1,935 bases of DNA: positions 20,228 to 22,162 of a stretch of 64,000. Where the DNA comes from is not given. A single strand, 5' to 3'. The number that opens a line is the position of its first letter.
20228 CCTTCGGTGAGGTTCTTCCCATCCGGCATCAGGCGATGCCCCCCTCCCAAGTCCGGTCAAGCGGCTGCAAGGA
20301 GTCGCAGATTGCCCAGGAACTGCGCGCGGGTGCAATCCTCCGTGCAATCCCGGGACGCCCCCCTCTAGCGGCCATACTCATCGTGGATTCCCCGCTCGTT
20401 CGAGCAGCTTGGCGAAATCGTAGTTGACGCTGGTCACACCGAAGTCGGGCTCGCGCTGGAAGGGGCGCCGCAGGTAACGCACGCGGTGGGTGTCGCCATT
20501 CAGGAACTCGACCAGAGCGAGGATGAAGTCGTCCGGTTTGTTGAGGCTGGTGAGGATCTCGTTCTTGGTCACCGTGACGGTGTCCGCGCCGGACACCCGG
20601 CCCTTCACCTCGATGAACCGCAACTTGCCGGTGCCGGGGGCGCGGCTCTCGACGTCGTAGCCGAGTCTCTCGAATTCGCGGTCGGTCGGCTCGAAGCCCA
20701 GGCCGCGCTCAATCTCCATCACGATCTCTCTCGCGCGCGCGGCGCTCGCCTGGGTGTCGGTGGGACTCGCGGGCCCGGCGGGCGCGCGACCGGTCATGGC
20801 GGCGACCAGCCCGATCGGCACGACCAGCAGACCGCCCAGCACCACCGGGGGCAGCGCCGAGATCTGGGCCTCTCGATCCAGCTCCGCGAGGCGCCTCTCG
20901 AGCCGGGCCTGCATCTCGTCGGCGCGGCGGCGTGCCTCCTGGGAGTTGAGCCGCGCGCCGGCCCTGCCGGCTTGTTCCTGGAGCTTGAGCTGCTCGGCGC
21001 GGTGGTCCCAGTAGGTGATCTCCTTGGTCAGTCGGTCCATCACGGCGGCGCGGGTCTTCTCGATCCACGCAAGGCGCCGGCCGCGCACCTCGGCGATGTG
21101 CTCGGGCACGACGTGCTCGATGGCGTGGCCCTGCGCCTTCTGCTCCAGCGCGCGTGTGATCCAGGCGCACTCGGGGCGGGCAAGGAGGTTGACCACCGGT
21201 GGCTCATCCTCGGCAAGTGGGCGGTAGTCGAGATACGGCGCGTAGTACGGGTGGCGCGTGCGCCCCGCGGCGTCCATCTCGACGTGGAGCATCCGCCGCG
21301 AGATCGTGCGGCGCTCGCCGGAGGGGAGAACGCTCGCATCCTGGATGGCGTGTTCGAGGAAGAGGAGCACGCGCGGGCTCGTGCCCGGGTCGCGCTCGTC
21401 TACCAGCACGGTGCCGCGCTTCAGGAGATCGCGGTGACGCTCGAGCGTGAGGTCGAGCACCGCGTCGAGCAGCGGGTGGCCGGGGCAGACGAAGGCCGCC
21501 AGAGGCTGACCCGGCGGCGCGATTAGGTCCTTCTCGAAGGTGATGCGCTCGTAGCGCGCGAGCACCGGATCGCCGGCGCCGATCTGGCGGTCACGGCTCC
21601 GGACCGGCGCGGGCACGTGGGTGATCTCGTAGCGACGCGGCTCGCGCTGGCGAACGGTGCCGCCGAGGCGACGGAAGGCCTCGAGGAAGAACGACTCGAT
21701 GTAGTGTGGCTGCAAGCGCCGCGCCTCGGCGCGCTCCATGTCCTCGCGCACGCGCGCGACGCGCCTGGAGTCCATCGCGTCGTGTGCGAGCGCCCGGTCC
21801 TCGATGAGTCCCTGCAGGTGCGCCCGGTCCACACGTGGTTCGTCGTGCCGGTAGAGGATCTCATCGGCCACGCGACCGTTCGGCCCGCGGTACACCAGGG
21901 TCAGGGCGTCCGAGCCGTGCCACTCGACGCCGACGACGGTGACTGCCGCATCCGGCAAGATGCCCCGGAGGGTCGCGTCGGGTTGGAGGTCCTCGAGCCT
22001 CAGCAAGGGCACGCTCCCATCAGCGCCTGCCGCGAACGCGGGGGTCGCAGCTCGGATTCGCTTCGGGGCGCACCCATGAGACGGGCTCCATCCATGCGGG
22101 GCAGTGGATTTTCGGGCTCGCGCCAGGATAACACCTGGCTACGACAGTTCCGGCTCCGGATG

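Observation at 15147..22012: Decayed defence island: two DUF1156-type methyltransferase cassette remnants, each translationally coupled (ATGA) to a gene next to or containing a HATPase_c_4 domain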

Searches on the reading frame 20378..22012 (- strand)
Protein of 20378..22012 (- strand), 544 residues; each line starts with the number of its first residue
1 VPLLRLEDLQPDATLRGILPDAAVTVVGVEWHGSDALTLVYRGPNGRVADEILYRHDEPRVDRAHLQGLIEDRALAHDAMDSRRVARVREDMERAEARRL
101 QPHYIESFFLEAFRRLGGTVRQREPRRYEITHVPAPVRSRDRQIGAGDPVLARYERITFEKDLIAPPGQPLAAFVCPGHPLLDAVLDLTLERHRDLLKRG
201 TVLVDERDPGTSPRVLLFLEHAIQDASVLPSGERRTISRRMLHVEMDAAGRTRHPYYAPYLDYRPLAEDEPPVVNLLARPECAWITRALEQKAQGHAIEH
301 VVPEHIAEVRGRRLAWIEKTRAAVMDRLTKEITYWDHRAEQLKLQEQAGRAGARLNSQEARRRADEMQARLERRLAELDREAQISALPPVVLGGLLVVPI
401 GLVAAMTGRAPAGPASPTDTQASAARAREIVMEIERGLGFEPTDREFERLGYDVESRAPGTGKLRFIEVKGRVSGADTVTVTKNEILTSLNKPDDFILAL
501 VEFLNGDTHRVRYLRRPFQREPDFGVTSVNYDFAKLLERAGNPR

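Call 3: search_protein_families(library=pfam, proteins=[window:20378-22012:-], max_evalue=0.01)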
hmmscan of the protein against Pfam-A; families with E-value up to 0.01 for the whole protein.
window:20378-22012:- (544 aa): 1 family
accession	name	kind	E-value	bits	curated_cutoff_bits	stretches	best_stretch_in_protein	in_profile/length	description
PF13020.12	NOV_C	-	7.6e-19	68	22.1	1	426-513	4-90/91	Protein NO VEIN, C-terminal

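Call 5: search_protein_families(library=padloc, proteins=[window:20378-22012:-], max_evalue=0.01)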
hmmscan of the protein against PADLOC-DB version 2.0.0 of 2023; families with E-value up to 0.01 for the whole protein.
window:20378-22012:- (544 aa): 6 families
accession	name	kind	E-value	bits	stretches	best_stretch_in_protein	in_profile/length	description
PDLC00659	HmaA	-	9e-173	574.9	2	61-543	691-1172/1176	SNF2 helicase / DEAD-box helicase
PDLC03964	TmtA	-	9e-10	35.2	1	449-531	1450-1530/1538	-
PDLC03969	TmtA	-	1.6e-09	33.9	1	426-521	1393-1490/1563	-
PDLC03965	TmtA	-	3.8e-08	29.8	1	382-517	1213-1336/1370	-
PDLC03966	TmtA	-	1.5e-05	21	1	445-520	1559-1631/1655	-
PDLC03967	TmtA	-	0.0033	13.8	1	449-520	922-994/1063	-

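Call 6: search_protein_families(library=ncbifam, proteins=[window:20378-22012:-], max_evalue=0.01)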
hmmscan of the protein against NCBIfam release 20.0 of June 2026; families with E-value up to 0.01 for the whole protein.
window:20378-22012:- (544 aa): 0 families

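Call 19: find_related_loci(query=window:20378-22012:-, collection=genome_contigs, flank=10000)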
Query window:20378-22012:- (544 aa) in genome_contigs; peptide patterns used: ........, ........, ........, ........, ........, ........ (x = any residue, [..] = any of these).
599 stretches matched a pattern (row limit reached: there are more); 555 encode a relative of the query (tblastn E <= 1e-3); the best 80 are kept; 80 distinct loci.
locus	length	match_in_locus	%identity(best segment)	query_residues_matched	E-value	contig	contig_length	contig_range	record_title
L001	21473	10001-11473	86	53-543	0e+0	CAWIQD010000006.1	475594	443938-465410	MAG: uncultured Acidobacteriota bacterium isolate MFD01721.bin.1.17 genome assembly, contig: contig_14876, whole genome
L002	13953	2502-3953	80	61-544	0e+0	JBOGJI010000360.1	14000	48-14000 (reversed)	MAG: Thermoanaerobaculia bacterium isolate M3-S_maxbin2.bin.168_sub k127_1367127, whole genome shotgun sequence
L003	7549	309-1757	79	61-543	0e+0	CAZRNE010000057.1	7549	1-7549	MAG TPA_asm: uncultured Opitutaceae bacterium isolate binchicken_co130_43 genome assembly, contig: NODE_6481_length_7549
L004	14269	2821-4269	82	61-543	0e+0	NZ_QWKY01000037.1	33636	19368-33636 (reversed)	Meiothermus hypogaeus strain DSM 23238 contig_37, whole genome shotgun sequence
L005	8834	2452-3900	79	61-543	0e+0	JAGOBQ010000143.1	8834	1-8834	MAG: Thermoanaerobaculia bacterium isolate Go_UH_bin_178 Go_UH_11593_length_8834_cov_3.820489, whole genome shotgun sequ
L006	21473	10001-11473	86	53-543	0e+0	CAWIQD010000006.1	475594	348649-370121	MAG: uncultured Acidobacteriota bacterium isolate MFD01721.bin.1.17 genome assembly, contig: contig_14876, whole genome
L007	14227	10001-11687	81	53-544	0e+0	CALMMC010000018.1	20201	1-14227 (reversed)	MAG TPA_asm: uncultured bacterium isolate ERR2113687_bin.60_CONCOCT_v1.1_MAG genome assembly, contig: ERZ1026810.564, wh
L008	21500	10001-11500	82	53-544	0e+0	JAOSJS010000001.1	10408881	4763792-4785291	MAG: Ardenticatenaceae bacterium isolate FR_9 contig_134_pilon, whole genome shotgun sequence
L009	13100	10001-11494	84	53-543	0e+0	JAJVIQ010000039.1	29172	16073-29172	MAG: Gammaproteobacteria bacterium isolate Bin_9R c_000000003888, whole genome shotgun sequence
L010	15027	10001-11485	84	53-544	0e+0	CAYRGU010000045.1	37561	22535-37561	MAG TPA_asm: uncultured Nitrospirota bacterium isolate binchicken_co203_448 genome assembly, contig: k141_4072898, whole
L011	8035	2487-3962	79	53-544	0e+0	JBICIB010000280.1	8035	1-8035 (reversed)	MAG: Planctomycetota bacterium JB042 k127_154876, whole genome shotgun sequence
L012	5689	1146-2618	81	53-544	0e+0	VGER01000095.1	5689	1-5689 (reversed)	MAG: Alphaproteobacteria bacterium isolate K_Offshore_80m_m2_162 K_Offshore_80m_m2_162_Ga0194132_10025339, whole genome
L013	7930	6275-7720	78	61-543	0e+0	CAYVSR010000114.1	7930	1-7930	MAG TPA_asm: uncultured Phycisphaeraceae bacterium isolate SRP287051_co2_188 genome assembly, contig: NODE_14530_length_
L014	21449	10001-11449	78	58-540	0e+0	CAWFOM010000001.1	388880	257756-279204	MAG: uncultured delta proteobacterium isolate MFD05942.bin.3.94 genome assembly, contig: contig_10830, whole genome shot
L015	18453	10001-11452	82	61-543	0e+0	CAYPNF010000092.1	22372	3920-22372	MAG TPA_asm: uncultured Verrucomicrobiota bacterium isolate SRP302447_co1_807 genome assembly, contig: NODE_6194_length_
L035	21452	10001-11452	75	61-544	0e+0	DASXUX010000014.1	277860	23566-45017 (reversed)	MAG TPA_asm: Planctomycetota bacterium isolate SMAG_U4729 k141_244818, whole genome shotgun sequence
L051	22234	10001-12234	76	61-544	0e+0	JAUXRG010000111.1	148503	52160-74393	MAG: Rubrivivax sp. isolate C12_maxbin.055 C12_k141_348205, whole genome shotgun sequence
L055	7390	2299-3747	74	62-544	0e+0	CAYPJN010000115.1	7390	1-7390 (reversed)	MAG TPA_asm: uncultured Lentisphaerales bacterium isolate binchicken_co39_275 genome assembly, contig: NODE_22336_length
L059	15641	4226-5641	75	71-543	0e+0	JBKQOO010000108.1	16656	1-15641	MAG: Solirubrobacteraceae bacterium isolate LASYr2D2E2F__bin_96 LASYr2D2E2F_000000136335, whole genome shotgun sequence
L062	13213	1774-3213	76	61-540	0e+0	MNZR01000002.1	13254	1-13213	MAG: Syntrophobacteraceae bacterium CG2_30_61_12 cg2_3.0_scaffold_4326_c, whole genome shotgun sequence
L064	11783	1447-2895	73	62-544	0e+0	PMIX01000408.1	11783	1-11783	MAG: Myxococcales bacterium isolate fen_1127 73.20120600_E3D.16_contig_65372, whole genome shotgun sequence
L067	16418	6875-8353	79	53-544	0e+0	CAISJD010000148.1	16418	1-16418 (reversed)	MAG: uncultured Chthonomonas sp. isolate LaPlata-b_bin-0775 genome assembly, contig: bin-0775:148/211, whole genome shot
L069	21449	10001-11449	73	61-543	0e+0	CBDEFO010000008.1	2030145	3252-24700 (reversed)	MAG: Candidatus Latescibacterota bacterium isolate a4066e80-b4ac-45ed-9db6-0889b3e81570 genome assembly, contig: contig_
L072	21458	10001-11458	72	58-543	0e+0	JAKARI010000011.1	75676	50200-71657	MAG: Proteobacteria bacterium isolate YF3.bin57 NODE_246_length_75676_cov_11.552145, whole genome shotgun sequence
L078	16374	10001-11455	75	61-544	0e+0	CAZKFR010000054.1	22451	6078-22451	MAG TPA_asm: uncultured Rhodothermaceae bacterium isolate SRP162660_co1_314 genome assembly, contig: NODE_874_length_224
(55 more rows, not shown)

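Call 43: search_protein_families(library=pfam, proteins=[L035:11486-13300:+, L035:13297-14472:+, L035:14581-15399:+, L035:15396-15980:+, L059:6564-8282:+, L055:5770-6423:+, L064:7214-7585:+, L072:14103-15407:+, L051:12239-13468:+, L051:13465-14058:+], max_evalue=0.001)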
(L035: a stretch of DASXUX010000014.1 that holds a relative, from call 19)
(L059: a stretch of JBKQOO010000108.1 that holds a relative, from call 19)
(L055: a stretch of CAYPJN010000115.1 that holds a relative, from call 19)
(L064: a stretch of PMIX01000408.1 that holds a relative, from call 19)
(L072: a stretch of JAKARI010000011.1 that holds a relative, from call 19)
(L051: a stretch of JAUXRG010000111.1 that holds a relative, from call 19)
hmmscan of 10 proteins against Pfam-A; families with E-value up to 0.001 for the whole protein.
L035:11486-13300:+ (604 aa): 4 families
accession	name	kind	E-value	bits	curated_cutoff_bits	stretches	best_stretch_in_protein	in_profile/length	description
PF13304.12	AAA_21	-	6.6e-09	36.7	27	0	380-459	238-301/304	AAA domain, putative AbiEii toxin, Type IV TA system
PF13175.12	AAA_15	-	1.5e-05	25.3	32.1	0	385-461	306-374/374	AAA ATPase domain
PF13401.12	AAA_22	-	2.6e-05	25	27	0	55-89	5-33/130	AAA domain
PF02463.25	SMC_N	-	0.00028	20.8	40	0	56-76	25-45/220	RecF/RecN/SMC N terminal domain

L035:13297-14472:+ (391 aa): 0 families

L035:14581-15399:+ (272 aa): 0 families

L035:15396-15980:+ (194 aa): 0 families

L059:6564-8282:+ (572 aa): 5 families
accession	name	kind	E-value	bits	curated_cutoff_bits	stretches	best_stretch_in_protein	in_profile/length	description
PF13304.12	AAA_21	-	3.6e-19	70.4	27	2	243-317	229-304/304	AAA domain, putative AbiEii toxin, Type IV TA system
PF13175.12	AAA_15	-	7e-19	69.1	32.1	2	1-42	1-44/374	AAA ATPase domain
PF02463.25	SMC_N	-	1.3e-10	41.5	40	2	1-41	1-44/220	RecF/RecN/SMC N terminal domain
PF13476.12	AAA_23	-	1.1e-07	33.1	27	1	4-114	1-81/201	AAA domain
PF00005.33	ABC_tran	-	4.1e-05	24.6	25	0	16-42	6-32/137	ABC transporter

L055:5770-6423:+ (217 aa): 0 families

L064:7214-7585:+ (123 aa): 0 families

L072:14103-15407:+ (434 aa): 2 families
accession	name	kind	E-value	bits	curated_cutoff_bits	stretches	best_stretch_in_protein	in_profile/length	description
PF13304.12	AAA_21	-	4.7e-41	142.3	27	2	47-173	2-131/304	AAA domain, putative AbiEii toxin, Type IV TA system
PF13175.12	AAA_15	-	1.4e-05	25.3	32.1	1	333-371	331-369/374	AAA ATPase domain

L051:12239-13468:+ (409 aa): 5 families
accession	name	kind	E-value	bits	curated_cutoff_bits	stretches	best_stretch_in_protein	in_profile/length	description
PF13304.12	AAA_21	-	4.1e-27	96.5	27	1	29-335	1-304/304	AAA domain, putative AbiEii toxin, Type IV TA system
PF13175.12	AAA_15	-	7.9e-19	68.9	32.1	2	8-53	3-49/374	AAA ATPase domain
PF02463.25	SMC_N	-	6.1e-14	52.4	40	1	8-337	2-205/220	RecF/RecN/SMC N terminal domain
PF13476.12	AAA_23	-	5.2e-05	24.4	27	1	10-94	1-85/201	AAA domain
PF13555.12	AAA_29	-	0.00062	19.9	27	0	16-50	9-45/61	P-loop containing region of AAA domain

L051:13465-14058:+ (197 aa): 1 family
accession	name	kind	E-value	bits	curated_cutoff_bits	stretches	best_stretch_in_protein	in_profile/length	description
PF14103.11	DUF4276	-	1.1e-09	39.2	30.2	1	8-189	1-191/192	Domain of unknown function (DUF4276)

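Call 44: search_protein_families(library=pfam, proteins=[L008:7829-11500:+, L008:11983-14961:+, L008:15656-19135:+, L062:7188-8843:+, L062:3306-5924:+, L062:5912-7075:+, L069:11696-14410:+, L078:11455-15546:+, L067:8353-12573:+, L064:3262-5898:+], max_evalue=0.001)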
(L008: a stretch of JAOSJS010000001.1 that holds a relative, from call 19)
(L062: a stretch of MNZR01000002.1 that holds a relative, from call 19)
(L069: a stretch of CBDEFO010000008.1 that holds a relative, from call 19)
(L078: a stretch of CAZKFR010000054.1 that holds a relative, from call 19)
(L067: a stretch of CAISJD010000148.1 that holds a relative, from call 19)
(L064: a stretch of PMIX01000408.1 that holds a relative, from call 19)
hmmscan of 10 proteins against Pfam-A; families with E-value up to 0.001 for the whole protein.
L008:7829-11500:+ (1224 aa): 6 families
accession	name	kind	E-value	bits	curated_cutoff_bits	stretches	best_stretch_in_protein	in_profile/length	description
PF00271.37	Helicase_C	-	2.9e-22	79.4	23.5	1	552-652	14-110/110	Helicase conserved C-terminal domain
PF13020.12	NOV_C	-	5.3e-19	68.5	22.1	1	1107-1193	5-90/91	Protein NO VEIN, C-terminal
PF00176.29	SNF2-rel_dom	-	4.2e-13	49.5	24.9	1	149-317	20-184/290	SNF2-related domain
PF04851.21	ResIII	-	9.1e-13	48.9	22.5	1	129-297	4-163/164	Type III restriction enzyme, res subunit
PF00270.35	DEAD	-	2.6e-07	30.9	26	1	133-297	4-161/167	DEAD/DEAH box helicase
PF08278.16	DnaG_DnaB_bind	-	0.00094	20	29.1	1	984-1061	37-119/124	DNA primase DnaG DnaB-binding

L008:11983-14961:+ (993 aa): 2 families
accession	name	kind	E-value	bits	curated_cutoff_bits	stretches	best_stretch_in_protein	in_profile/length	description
PF06634.17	DUF1156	-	3.3e-32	110.9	24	1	32-103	1-73/73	Protein of unknown function (DUF1156)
PF02086.21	MethyltransfD12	-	0.0004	20.6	22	1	152-194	21-63/253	D12 class N6 adenine-specific DNA methyltransferase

L008:15656-19135:+ (1160 aa): 2 families
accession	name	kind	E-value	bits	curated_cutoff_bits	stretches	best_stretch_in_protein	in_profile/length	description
PF18731.6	HEPN_Swt1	-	1.3e-35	122.6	27.5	1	54-167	1-115/115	Swt1-like HEPN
PF04465.17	DUF499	-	3.4e-25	88.5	23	1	342-739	37-425/1024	Protein of unknown function (DUF499)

L062:7188-8843:+ (551 aa): 3 families
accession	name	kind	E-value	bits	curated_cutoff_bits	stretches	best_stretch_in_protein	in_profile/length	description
PF13749.12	HATPase_c_4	-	3.7e-22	78.6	26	1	351-439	1-89/89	Putative ATP-dependent DNA helicase recG C-terminal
PF13271.11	DUF4062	-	6.7e-17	61.9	24.7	1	24-109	1-82/82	Domain of unknown function (DUF4062)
PF22168.2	DIP2311-like_C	-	5.9e-05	23.7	27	1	471-525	8-62/63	Transcriptional regulator DIP2311-like, C-terminal domain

L062:3306-5924:+ (872 aa): 4 families
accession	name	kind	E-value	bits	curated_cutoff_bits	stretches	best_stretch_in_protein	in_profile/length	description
PF13304.12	AAA_21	-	1.8e-11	45.1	27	1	555-813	114-301/304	AAA domain, putative AbiEii toxin, Type IV TA system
PF02463.25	SMC_N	-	3.8e-08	33.5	40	0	284-314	19-49/220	RecF/RecN/SMC N terminal domain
PF13175.12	AAA_15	-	5.3e-06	26.7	32.1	1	283-813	17-372/374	AAA ATPase domain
PF13476.12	AAA_23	-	7.3e-06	27.2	27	1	281-603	11-177/201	AAA domain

L062:5912-7075:+ (387 aa): 2 families
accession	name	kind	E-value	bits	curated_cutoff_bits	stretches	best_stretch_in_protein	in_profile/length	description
PF04326.19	SLFN_AlbA_2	-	2.1e-22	80.3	25.3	1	14-129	1-117/118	Schlafen, AlbA_2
PF13749.12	HATPase_c_4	-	6.3e-13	49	26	1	302-363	5-68/89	Putative ATP-dependent DNA helicase recG C-terminal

L069:11696-14410:+ (904 aa): 4 families
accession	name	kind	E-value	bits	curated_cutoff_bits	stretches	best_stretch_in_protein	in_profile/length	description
PF13304.12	AAA_21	-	4.9e-08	33.8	27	1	775-842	232-302/304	AAA domain, putative AbiEii toxin, Type IV TA system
PF02463.25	SMC_N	-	1.1e-07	31.9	40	1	299-333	19-53/220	RecF/RecN/SMC N terminal domain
PF13476.12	AAA_23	-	1.2e-07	33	27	1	297-575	12-177/201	AAA domain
PF02811.25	PHP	-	0.00024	21.9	26.4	1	48-101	13-66/164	PHP domain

L078:11455-15546:+ (1363 aa): 1 family
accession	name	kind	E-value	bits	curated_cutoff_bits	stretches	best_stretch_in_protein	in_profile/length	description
PF25794.1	SACS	-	2.5e-08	34.4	32.8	1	43-117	18-115/247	Sacsin domain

L067:8353-12573:+ (1406 aa): 2 families
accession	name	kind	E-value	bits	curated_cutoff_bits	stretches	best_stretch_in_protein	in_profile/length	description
PF25794.1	SACS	-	3.6e-09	37.2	32.8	0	43-63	18-38/247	Sacsin domain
PF02518.31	HATPase_c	-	0.00013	22.9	26.4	1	42-109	6-78/111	Histidine kinase-, DNA gyrase B-, and HSP90-like ATPase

L064:3262-5898:+ (878 aa): 3 families
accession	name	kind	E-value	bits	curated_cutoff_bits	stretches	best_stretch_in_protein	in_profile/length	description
PF13304.12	AAA_21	-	7.9e-11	43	27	1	571-819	124-301/304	AAA domain, putative AbiEii toxin, Type IV TA system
PF02463.25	SMC_N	-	8.9e-08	32.3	40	1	290-319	19-48/220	RecF/RecN/SMC N terminal domain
PF13476.12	AAA_23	-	1.1e-06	29.9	27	1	287-589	11-198/201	AAA domain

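Call 48: find_encoding_contigs(protein=window:20378-22012:-, flank=10000, max_places=6)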
Protein window:20378-22012:- (544 aa): no gene with exactly this product is on record in the collection.

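Call 67: search_protein_families(library=padloc, proteins=[L062:7242-8843:+, L067:12712-13920:+, L067:13917-14903:+, L062:5912-7075:+, L062:3306-5924:+], max_evalue=0.001)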
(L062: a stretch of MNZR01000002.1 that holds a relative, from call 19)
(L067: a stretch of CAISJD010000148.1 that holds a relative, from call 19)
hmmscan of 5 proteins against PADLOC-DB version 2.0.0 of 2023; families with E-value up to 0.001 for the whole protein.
L062:7242-8843:+ (533 aa): 3 families
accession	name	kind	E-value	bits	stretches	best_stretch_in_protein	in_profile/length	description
PDLC02402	Aga_SIR2-PNTD1-PNTD2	-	4.1e-09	33.1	1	176-399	312-538/876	Class I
PDLC02394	pAgo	-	7.7e-08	28.5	1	174-410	176-423/1121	-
PDLC02418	Aga_SIR2-Kinase-PNTD1-PNTD2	-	5.1e-05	19.6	0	222-396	217-413/756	Class I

L067:12712-13920:+ (402 aa): 3 families
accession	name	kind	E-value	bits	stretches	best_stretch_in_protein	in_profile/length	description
PDLC02402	Aga_SIR2-PNTD1-PNTD2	-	1.9e-13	47.5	1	191-391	350-552/876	Class I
PDLC02394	pAgo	-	1.5e-07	27.5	1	122-331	147-356/1121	-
PDLC02418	Aga_SIR2-Kinase-PNTD1-PNTD2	-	1.6e-07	27.9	1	247-376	280-416/756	Class I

L067:13917-14903:+ (328 aa): 1 family
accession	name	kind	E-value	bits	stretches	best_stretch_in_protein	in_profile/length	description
PDLC04559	PDC-M28B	-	0.00033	17.8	1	2-39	129-166/438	-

L062:5912-7075:+ (387 aa): 3 families
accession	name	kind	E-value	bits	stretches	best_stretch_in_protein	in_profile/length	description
PDLC02394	pAgo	-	2.2e-14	50.2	1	35-320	60-358/1121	-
PDLC02402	Aga_SIR2-PNTD1-PNTD2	-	3.9e-08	29.9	1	184-324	352-489/876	Class I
PDLC02418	Aga_SIR2-Kinase-PNTD1-PNTD2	-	3.2e-05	20.3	1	277-323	320-366/756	Class I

L062:3306-5924:+ (872 aa): 22 families
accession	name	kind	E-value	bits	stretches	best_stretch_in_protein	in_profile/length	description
PDLC02208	Ppl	-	1.3e-26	91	2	747-863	772-888/894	-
PDLC04135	mad3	-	2.9e-16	58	1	280-813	13-325/374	mads_3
PDLC04678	PDC-M49A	-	2.2e-14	50.7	2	16-113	4-92/681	-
PDLC04680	PDC-M49A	-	9.2e-14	48.9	2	17-116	4-94/674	-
PDLC02980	AriA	-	1.4e-12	46.2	1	622-812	178-300/304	-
PDLC02979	AriA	-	3.1e-08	31.8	1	284-812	18-370/373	-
PDLC04164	AriA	-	2e-07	28.9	1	755-814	175-235/253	-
PDLC03863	LmuB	-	7.4e-07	26.2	1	269-639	4-308/610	-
PDLC03878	NsnB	-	4.7e-06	24.6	0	761-812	227-278/345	-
PDLC02915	ATPase-Toprim_I-B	-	1e-05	22.5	0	284-311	18-44/623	-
PDLC00271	PtuA1|PtuA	-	2.3e-05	22.1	1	284-316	18-50/421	AAA ATPase domain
PDLC00102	GajA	-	5.2e-05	19.9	0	281-317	15-51/532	AAA ATPase domain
PDLC04541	PDC-M25A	-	7.9e-05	19.9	1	284-314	17-46/380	-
PDLC00278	PtuA1|PtuA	-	0.0001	19.8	0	283-314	17-48/436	AAA ATPase domain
PDLC00099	GajA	-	0.00018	18.6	0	285-314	25-54/626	AAA ATPase domain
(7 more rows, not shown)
